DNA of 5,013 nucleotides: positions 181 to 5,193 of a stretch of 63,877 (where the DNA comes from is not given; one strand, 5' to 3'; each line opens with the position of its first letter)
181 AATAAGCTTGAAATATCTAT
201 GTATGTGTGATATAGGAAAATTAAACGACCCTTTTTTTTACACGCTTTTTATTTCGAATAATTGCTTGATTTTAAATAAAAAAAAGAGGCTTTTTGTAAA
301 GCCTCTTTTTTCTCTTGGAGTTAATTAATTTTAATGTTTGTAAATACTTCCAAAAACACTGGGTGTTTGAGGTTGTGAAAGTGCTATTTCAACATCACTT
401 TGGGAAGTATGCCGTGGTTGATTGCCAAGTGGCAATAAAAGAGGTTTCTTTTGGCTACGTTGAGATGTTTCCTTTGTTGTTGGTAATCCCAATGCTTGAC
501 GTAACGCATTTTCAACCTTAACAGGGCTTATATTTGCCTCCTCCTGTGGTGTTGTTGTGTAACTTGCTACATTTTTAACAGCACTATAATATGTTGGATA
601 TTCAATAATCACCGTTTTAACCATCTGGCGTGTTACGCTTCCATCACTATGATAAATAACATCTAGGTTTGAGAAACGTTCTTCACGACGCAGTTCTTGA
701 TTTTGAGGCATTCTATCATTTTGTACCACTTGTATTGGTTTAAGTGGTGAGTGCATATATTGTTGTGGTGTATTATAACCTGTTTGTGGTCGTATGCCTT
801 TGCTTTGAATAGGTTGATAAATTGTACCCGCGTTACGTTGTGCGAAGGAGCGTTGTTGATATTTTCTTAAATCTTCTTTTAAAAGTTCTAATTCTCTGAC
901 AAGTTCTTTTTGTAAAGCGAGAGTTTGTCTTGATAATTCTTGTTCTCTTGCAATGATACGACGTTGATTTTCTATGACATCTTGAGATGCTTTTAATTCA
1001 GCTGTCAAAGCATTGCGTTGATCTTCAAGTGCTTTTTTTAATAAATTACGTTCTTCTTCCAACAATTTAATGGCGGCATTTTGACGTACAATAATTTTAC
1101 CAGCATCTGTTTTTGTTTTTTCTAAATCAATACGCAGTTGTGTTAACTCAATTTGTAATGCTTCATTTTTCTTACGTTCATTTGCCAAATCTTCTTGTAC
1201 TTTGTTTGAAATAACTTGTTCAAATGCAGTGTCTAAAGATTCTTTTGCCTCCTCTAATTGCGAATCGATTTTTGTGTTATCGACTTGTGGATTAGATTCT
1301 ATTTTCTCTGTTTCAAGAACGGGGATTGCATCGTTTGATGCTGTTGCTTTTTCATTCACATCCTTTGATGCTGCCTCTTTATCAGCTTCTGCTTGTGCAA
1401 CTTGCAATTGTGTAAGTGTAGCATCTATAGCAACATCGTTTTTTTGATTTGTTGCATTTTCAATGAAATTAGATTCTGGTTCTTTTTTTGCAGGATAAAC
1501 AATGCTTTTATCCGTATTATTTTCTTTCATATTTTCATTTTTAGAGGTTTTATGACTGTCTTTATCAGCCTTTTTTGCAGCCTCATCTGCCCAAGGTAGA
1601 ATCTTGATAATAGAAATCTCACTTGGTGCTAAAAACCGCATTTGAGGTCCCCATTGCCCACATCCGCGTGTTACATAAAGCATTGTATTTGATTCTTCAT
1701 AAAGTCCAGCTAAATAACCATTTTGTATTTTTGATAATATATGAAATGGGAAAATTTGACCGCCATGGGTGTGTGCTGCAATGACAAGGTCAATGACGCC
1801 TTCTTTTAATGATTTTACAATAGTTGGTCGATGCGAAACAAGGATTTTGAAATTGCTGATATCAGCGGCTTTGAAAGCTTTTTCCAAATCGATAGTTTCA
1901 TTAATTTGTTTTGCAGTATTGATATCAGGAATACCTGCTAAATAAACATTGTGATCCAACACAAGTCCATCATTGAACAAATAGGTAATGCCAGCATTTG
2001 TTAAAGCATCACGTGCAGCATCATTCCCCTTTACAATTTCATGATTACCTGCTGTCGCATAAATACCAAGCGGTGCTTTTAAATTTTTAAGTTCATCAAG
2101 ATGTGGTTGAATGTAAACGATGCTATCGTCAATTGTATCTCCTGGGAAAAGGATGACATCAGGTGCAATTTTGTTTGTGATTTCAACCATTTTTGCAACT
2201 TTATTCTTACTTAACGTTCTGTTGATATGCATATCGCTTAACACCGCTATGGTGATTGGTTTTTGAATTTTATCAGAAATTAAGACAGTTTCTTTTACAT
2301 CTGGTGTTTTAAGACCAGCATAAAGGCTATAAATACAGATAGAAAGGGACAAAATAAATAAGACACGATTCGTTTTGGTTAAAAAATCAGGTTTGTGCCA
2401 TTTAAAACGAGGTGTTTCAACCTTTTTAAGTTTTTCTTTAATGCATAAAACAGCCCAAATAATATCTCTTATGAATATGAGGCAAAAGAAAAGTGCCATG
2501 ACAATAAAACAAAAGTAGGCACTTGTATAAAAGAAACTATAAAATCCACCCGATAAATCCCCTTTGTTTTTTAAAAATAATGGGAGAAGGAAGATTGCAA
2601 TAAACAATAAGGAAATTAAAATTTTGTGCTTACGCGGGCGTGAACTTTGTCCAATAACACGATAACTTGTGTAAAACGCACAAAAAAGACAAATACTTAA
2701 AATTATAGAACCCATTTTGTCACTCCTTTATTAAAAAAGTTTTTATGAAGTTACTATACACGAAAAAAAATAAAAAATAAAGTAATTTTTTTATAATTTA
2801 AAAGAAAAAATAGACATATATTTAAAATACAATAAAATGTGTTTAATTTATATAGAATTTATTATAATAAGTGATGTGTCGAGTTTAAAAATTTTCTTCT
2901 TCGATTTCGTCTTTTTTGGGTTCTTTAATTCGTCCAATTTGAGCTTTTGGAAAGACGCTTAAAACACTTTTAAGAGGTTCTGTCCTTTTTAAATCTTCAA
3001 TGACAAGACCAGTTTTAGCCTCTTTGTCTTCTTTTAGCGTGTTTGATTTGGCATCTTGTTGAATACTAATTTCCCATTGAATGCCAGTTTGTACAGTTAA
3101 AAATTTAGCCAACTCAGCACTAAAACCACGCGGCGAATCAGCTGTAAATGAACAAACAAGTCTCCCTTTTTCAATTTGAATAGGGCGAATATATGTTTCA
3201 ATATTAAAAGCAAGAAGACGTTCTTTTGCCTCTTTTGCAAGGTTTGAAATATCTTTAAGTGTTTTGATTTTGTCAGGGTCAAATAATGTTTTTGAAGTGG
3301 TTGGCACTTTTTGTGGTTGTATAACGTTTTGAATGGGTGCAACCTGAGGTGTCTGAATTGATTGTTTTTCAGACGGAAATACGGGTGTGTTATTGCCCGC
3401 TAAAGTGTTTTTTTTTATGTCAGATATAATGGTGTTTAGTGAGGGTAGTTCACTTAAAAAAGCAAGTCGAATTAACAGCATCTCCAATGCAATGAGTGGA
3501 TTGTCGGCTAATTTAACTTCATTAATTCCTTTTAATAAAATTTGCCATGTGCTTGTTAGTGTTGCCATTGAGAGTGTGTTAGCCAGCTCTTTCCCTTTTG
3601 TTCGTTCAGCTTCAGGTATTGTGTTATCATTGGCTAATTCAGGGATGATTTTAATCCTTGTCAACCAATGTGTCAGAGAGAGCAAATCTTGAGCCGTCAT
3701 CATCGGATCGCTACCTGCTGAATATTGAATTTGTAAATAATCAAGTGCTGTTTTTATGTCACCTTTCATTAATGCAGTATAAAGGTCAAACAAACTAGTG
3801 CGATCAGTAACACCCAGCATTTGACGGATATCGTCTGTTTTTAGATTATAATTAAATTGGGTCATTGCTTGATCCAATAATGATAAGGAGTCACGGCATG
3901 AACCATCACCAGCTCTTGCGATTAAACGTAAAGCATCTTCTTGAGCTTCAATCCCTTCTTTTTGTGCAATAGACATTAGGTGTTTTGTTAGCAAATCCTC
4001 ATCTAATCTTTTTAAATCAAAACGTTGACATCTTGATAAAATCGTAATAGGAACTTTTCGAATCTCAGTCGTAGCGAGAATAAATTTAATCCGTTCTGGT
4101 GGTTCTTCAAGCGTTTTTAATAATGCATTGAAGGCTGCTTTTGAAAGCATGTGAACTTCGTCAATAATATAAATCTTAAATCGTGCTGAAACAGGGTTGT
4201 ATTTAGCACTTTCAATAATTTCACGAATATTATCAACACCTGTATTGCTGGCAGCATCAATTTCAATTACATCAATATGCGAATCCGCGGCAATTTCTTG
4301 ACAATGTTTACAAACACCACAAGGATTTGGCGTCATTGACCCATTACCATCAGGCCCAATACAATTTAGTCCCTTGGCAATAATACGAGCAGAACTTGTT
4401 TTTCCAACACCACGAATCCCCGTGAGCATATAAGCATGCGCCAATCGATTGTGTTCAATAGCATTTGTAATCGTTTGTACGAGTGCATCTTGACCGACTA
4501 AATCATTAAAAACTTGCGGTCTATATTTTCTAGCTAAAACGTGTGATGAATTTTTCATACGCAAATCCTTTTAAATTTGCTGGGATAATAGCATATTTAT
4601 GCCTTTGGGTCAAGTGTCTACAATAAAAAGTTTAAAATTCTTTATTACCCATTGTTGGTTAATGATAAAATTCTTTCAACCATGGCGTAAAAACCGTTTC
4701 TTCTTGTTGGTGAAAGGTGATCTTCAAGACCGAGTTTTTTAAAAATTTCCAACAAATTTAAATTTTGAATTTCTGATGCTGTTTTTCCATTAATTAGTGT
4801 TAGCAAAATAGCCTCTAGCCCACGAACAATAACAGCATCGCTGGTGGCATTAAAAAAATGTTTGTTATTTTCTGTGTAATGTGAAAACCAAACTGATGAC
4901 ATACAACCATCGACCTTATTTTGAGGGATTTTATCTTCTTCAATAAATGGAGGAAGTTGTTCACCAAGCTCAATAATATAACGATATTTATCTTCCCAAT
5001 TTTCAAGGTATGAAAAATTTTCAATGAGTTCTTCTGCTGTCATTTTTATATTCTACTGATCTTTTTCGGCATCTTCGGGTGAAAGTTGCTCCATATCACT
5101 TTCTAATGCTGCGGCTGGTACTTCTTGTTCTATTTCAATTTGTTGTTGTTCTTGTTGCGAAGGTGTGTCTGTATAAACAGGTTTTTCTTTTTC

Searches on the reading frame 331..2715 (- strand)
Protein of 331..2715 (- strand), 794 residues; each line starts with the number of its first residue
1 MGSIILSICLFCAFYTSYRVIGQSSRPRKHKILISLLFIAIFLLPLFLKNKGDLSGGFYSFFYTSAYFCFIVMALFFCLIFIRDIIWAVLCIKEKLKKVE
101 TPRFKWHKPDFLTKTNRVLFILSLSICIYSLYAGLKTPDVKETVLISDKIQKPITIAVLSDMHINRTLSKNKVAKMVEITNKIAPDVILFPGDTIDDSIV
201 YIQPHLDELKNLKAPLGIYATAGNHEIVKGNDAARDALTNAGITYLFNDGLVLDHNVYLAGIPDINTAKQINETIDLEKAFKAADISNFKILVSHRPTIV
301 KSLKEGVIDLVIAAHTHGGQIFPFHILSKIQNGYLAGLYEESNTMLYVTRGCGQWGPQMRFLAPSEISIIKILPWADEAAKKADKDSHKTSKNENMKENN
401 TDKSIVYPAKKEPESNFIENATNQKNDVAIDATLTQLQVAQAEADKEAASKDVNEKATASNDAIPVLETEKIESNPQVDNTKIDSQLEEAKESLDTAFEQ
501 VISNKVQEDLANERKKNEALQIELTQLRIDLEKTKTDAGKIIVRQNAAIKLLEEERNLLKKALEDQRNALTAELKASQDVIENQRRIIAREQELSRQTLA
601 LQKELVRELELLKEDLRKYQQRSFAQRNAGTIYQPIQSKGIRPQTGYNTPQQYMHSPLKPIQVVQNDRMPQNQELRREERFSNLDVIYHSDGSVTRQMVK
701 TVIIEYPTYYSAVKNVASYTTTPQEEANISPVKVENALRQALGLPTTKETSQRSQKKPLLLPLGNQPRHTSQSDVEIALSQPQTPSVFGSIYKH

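Call 40: search_protein_families(library=pfam, proteins=[window:331-2715:-], max_evalue=0.00001)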
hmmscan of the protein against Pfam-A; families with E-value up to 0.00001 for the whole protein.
window:331-2715:- (794 aa): 1 family
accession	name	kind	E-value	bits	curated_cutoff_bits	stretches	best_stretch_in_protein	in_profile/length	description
PF00149.33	Metallophos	-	1.7e-11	45.4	21.5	1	155-318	2-190/191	Calcineurin-like phosphoesterase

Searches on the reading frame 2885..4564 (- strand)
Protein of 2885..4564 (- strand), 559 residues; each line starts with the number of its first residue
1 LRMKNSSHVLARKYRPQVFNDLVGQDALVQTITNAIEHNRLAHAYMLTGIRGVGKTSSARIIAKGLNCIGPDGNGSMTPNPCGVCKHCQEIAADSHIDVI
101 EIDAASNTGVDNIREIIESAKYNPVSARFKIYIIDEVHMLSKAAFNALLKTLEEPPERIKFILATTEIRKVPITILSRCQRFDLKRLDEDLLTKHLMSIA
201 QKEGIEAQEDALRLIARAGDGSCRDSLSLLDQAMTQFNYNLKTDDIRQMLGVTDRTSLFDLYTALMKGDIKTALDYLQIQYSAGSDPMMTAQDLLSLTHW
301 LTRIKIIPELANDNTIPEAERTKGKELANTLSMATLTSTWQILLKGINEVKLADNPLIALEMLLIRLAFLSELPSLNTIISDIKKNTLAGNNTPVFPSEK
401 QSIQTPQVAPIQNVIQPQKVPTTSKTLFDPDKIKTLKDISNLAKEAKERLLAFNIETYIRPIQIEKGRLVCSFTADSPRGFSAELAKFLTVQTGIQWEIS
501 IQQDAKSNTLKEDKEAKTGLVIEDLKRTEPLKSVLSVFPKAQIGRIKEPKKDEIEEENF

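Call 40: search_protein_families(library=pfam, proteins=[window:2885-4564:-], max_evalue=0.00001)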
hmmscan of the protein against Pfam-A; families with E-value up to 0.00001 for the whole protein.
window:2885-4564:- (559 aa): 6 families
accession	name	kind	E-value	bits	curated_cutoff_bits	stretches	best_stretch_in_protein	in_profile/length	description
PF12169.13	DNA_pol3_gamma3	-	8.9e-48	162.1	24.4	1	243-380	3-140/143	DNA polymerase III subunits gamma and tau domain III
PF13177.12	DNA_pol3_delta2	-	6.9e-42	143.6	27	1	25-187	2-160/161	DNA polymerase III, delta subunit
PF12362.13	DUF3646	-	6.1e-20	72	30.2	1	434-546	2-114/114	DNA polymerase III gamma and tau subunits C terminal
PF22608.2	DNAX_ATPase_lid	-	1.5e-15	57.1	27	1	193-235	3-45/49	DNA polymerase III clamp loader subunit, ATPase lid domain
PF00004.35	AAA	-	1.6e-11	45.2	21.2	1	46-182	2-126/131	ATPase family associated with various cellular activities (AAA)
PF13401.12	AAA_22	-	2.1e-06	28.5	27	1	44-166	7-123/130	AAA domain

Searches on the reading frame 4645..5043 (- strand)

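Call 48: search_protein_families(library=pfam, proteins=[window:4645-5043:-], max_evalue=0.01)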
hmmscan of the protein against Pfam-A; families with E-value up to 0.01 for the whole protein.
window:4645-5043:- (132 aa): 1 family
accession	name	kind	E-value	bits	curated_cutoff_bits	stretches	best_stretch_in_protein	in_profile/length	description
PF02657.20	SufE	-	3e-43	146.9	27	1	7-125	1-118/121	Fe-S metabolism associated domain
